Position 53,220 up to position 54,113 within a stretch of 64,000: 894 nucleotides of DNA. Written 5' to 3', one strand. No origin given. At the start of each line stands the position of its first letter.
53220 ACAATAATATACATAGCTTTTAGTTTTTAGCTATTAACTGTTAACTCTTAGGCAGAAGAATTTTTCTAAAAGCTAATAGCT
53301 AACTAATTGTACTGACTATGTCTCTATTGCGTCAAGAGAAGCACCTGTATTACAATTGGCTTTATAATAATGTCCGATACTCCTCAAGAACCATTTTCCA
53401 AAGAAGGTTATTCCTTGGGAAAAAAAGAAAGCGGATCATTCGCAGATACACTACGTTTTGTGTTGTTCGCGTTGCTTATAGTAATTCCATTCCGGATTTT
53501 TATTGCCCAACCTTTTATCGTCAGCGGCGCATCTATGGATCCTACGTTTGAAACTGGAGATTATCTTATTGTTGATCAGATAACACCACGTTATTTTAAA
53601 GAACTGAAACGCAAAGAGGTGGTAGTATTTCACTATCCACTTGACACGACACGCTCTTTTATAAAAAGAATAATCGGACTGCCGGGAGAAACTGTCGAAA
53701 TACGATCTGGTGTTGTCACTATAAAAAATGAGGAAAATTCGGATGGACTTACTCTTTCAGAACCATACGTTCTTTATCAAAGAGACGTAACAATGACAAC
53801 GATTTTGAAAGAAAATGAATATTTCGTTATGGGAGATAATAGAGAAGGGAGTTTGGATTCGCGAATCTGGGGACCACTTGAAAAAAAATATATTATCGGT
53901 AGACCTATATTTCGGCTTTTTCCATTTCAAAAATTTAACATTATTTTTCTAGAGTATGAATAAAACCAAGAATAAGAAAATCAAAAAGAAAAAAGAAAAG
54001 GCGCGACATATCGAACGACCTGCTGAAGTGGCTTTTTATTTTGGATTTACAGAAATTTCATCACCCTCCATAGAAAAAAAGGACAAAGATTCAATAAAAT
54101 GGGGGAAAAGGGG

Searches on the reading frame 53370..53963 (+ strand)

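Call 8: search_protein_families(library=pfam, proteins=[window:53370-53963:+], max_evalue=0.001)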
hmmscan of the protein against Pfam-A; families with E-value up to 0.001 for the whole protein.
window:53370-53963:+ (197 aa): 2 families
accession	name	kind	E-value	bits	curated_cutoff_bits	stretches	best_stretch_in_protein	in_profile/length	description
PF10502.14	Peptidase_S26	-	1.1e-40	139.7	22.9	1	26-183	3-167/168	Signal peptidase, peptidase S26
PF00717.28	Peptidase_S24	-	0.0006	19.9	23.3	1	51-113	40-93/116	Peptidase S24-like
